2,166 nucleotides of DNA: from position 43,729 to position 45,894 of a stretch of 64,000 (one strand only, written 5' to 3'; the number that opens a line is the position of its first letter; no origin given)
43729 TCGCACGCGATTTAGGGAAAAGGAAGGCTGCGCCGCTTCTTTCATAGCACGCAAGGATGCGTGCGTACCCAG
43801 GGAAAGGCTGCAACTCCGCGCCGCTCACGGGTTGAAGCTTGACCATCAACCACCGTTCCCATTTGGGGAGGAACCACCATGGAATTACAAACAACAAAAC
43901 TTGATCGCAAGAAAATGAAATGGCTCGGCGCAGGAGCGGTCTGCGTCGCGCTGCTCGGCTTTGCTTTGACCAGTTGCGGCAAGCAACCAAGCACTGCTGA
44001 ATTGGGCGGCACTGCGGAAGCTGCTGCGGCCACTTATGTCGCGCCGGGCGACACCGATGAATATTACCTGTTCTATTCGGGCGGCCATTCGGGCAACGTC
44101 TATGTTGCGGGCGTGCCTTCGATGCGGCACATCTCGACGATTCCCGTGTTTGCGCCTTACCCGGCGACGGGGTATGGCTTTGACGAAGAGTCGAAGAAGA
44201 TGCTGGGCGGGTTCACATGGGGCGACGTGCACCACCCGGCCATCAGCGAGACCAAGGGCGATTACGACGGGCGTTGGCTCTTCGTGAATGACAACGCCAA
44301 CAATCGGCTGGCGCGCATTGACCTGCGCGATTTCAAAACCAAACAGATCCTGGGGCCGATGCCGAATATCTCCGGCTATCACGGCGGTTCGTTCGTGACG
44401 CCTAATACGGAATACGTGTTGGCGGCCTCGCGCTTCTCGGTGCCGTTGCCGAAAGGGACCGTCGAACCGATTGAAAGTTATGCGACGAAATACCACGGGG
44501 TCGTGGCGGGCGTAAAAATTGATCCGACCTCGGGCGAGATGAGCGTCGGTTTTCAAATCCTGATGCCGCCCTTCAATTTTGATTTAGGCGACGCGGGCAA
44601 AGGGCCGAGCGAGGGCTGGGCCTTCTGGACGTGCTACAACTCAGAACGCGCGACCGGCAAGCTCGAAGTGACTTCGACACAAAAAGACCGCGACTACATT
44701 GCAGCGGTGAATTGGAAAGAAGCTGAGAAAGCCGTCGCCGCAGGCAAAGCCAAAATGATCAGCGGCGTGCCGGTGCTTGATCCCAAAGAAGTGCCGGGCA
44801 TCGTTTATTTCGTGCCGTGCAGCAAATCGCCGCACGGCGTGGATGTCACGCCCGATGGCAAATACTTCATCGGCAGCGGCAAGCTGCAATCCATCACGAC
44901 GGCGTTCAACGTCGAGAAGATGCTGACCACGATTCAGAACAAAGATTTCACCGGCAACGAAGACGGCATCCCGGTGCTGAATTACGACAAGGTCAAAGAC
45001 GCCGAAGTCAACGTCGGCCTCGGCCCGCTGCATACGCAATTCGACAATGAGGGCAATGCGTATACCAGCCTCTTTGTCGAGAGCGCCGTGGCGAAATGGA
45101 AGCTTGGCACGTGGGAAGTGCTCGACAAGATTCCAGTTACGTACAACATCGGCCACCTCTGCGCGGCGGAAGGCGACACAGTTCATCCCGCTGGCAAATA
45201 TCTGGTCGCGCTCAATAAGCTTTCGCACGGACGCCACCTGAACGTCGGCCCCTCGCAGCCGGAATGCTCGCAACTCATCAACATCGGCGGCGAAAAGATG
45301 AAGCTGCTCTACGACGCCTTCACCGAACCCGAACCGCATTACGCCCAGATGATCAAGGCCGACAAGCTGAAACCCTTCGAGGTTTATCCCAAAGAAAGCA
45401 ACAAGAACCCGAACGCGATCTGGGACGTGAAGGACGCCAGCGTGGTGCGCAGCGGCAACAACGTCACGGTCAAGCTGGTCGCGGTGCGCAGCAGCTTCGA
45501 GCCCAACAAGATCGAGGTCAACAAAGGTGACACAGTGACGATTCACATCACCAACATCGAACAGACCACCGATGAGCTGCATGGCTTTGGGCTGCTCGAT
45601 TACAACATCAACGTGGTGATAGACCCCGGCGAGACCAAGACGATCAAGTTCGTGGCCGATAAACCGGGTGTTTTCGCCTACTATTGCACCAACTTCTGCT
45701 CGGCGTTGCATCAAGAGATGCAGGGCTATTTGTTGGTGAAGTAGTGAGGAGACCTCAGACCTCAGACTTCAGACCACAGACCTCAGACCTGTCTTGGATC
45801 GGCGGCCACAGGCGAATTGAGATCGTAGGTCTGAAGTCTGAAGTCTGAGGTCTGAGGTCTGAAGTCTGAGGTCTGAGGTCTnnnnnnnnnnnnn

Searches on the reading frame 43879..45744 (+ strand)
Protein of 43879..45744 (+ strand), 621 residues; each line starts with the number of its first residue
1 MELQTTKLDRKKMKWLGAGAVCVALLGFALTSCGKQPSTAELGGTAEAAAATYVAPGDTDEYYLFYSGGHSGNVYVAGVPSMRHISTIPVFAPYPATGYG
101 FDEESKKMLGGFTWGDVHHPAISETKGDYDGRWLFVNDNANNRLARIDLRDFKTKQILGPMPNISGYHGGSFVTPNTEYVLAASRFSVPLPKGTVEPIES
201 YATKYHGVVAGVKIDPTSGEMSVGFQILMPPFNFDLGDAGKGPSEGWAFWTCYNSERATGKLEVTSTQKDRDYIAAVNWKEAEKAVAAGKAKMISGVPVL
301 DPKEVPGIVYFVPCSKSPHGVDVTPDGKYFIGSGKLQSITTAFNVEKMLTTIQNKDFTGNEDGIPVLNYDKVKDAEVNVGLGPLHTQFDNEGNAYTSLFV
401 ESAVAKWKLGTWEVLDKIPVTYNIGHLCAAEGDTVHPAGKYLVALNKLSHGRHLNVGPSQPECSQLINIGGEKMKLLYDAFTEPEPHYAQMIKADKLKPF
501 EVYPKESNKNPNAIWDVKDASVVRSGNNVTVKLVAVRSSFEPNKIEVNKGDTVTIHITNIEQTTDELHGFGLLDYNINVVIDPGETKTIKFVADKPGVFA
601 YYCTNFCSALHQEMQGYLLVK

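Call 11: search_protein_families(library=pfam, proteins=[window:43879-45744:+])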
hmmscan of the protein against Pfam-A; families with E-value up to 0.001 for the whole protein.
window:43879-45744:+ (621 aa): 3 families
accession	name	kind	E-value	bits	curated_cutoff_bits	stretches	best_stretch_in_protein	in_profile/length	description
PF18764.7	nos_propeller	-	2e-34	117.8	30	1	417-487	1-71/71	Nitrous oxide reductase propeller repeat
PF13473.12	Cupredoxin_1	-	2e-12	47.5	27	1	527-620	19-104/104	Cupredoxin-like domain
PF00116.26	COX2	-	0.00035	20.9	22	1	555-614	54-113/120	Cytochrome C oxidase subunit II, periplasmic domain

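Call 13: find_encoding_contigs(protein=window:43879-45744:+, flank=10000, max_places=10)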
Protein window:43879-45744:+ (621 aa): 3 contigs read that carry it; 3 places shown.
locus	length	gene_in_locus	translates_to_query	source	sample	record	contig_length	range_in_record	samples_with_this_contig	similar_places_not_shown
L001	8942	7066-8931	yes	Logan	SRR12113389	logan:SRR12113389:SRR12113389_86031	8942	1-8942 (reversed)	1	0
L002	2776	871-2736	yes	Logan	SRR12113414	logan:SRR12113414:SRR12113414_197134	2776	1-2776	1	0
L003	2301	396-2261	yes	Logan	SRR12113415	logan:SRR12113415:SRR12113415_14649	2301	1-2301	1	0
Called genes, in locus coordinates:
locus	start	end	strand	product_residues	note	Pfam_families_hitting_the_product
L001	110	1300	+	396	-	PF03781:FGE-sulfatase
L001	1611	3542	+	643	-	PF12797:Fer4_2 (faint), PF14691:Fer4_20, PF01266:DAO (weak), PF07992:Pyr_redox_2, PF13450:NAD_binding_8, PF12838:Fer4_7, PF13187:Fer4_9 (weak), PF00037:Fer4 (weak), +4 more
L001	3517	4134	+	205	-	PF00355:Rieske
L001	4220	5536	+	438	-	PF00033:Cytochrome_B, PF13631:Cytochrom_B_N_2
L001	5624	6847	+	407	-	PF14522:Cytochrome_C7 (faint), PF14537:Cytochrom_c3_2 (faint), PF22113:Mtrc-MtrF_II-IV_dom (faint), PF13442:Cytochrome_CBB3 (faint), PF00034:Cytochrom_C, PF02433:FixO (faint)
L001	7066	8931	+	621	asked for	PF18764:nos_propeller, PF13473:Cupredoxin_1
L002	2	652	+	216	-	?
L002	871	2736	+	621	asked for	PF18764:nos_propeller, PF13473:Cupredoxin_1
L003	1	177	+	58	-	?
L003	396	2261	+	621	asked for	PF18764:nos_propeller, PF13473:Cupredoxin_1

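Call 23: find_related_loci(query=window:43879-45744:+, collection=genome_contigs, flank=6000)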
Query window:43879-45744:+ (621 aa) in genome_contigs; peptide patterns used: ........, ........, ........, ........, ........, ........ (x = any residue, [..] = any of these).
600 stretches matched a pattern (row limit reached: there are more); 591 encode a relative of the query (tblastn E <= 1e-3); the best 80 are kept; 80 distinct loci.
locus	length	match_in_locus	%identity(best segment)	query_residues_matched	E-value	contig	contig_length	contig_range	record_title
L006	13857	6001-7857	83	1-621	0e+0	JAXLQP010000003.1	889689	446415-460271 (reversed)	MAG: Blastocatellia bacterium isolate STL-ACI6 C1.198.fa-3, whole genome shotgun sequence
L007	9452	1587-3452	82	1-621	0e+0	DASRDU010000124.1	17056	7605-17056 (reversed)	MAG TPA_asm: Blastocatellia bacterium isolate SMAG_U9988 k141_1409133, whole genome shotgun sequence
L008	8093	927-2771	82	7-621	0e+0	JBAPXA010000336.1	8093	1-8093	MAG: Pyrinomonadaceae bacterium isolate MFD00507_ilm_asm_bin12 k127_304082, whole genome shotgun sequence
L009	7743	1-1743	88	41-621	0e+0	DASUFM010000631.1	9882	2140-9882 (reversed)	MAG TPA_asm: Blastocatellia bacterium isolate SMAG_U1379 k141_1170483, whole genome shotgun sequence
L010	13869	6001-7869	81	1-621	0e+0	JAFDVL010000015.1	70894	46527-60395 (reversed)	MAG: Acidobacteria bacterium isolate SZAS-15 ACID-KAN-5__15__length-70894, whole genome shotgun sequence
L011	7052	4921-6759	81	7-621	0e+0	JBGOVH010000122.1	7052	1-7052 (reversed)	MAG: Terriglobia bacterium isolate OBJ_0618_7090110_12 k141_129865_length_7052_cov_15.2225, whole genome shotgun sequenc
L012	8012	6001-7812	78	21-620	0e+0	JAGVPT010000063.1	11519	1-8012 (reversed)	MAG: Bacteroidetes bacterium isolate DeMMO3_9 c_000000093901, whole genome shotgun sequence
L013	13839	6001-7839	74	11-621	0e+0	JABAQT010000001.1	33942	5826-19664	MAG: Bryobacteraceae bacterium isolate Bin_32R c_000000003257, whole genome shotgun sequence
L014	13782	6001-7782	77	30-621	0e+0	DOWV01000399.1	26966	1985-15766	MAG TPA_asm: Bacteroidetes bacterium isolate UBA9647 contig_19280, whole genome shotgun sequence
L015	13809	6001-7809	75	21-621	0e+0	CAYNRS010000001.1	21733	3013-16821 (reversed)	MAG TPA_asm: uncultured Ignavibacteriaceae bacterium isolate binchicken_co21_380 genome assembly, contig: NODE_1208_leng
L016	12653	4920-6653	78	47-621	0e+0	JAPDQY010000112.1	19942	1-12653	MAG: Candidatus Coneutiohabitans thermophilus isolate ZMQR_201803_bins_22 ZMQR_201803_bins_22_scaffold_112, whole genome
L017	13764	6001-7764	75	33-621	0e+0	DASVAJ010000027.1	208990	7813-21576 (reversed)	MAG TPA_asm: Terriglobales bacterium isolate SMAG_U1948 k141_646021, whole genome shotgun sequence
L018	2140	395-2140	78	16-591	0e+0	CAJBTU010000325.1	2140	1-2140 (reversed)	MAG: uncultured Ignavibacteriae bacterium isolate Loc090721-7m_bin-539 genome assembly, contig: bin-539:325/426, whole g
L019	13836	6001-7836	72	18-621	0e+0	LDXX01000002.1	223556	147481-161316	MAG: Candidatus Kryptonium thompsonii isolate JGI-4 2599192408, whole genome shotgun sequence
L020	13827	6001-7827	73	16-621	0e+0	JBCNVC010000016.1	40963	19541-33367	MAG: Candidatus Kryptonium sp. isolate DT_Bin_37 contig16, whole genome shotgun sequence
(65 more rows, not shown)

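Call 57: search_protein_families(library=ncbifam, proteins=[window:43879-45744:+])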
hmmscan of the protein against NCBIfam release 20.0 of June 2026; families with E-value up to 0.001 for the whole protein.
window:43879-45744:+ (621 aa): 7 families
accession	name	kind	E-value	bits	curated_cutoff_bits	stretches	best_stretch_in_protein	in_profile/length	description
TIGR04246.1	nitrous_NosZ_Gp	equivalog_domain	1.4e-272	905.2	625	1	49-621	1-577/578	Sec-dependent nitrous-oxide reductase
TIGR04244.1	nitrous_NosZ_RR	equivalog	7.4e-145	483.9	625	1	13-621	5-627/627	TAT-dependent nitrous-oxide reductase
NF052460.1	L-NosZ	equivalog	1.4e-57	195.3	700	2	258-620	117-478/480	clade III lactonase-type nitrous-oxide reductase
TIGR03096.1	nitroso_cyanin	equivalog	8.9e-12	44.9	142.85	1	527-611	44-126/135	nitrosocyanin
TIGR02866.1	CoxB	equivalog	1.5e-07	31.2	147.7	1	543-620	118-191/202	cytochrome c oxidase subunit II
TIGR02376.1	Cu_nitrite_red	equivalog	2.3e-06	27.2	296.3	1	527-620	43-144/326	copper-containing nitrite reductase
NF041074.2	quin_ox_SoxA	equivalog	0.00038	20.3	110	1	530-620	63-153/154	proton pump complex quinol oxidase subunit SoxA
